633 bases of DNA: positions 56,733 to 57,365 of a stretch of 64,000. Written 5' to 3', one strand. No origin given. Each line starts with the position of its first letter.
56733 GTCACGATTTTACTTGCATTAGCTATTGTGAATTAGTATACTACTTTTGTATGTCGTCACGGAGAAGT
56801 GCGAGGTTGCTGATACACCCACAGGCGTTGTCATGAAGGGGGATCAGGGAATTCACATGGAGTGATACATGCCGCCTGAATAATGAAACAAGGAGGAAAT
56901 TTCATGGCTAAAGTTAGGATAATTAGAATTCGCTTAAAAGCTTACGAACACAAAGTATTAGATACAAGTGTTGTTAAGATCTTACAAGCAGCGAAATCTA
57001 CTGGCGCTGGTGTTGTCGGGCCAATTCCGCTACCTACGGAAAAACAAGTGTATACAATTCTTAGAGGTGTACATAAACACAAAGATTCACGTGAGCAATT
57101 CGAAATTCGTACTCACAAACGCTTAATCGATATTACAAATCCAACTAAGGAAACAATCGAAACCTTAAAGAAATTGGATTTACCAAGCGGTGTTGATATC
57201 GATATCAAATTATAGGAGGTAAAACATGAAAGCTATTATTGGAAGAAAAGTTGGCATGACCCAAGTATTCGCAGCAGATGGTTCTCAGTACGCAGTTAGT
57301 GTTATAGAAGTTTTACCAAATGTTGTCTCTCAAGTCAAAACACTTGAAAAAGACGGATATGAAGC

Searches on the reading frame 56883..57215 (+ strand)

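Call 46: search_protein_families(library=pfam, proteins=[window:56883-57215:+], max_evalue=0.001)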
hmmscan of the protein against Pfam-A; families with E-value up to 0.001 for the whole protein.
window:56883-57215:+ (110 aa): 1 family
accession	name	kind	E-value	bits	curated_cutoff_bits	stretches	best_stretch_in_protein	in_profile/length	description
PF00338.27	Ribosomal_S10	-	1.5e-34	118.6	21.2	1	15-109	1-98/98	Ribosomal protein S10p/S20e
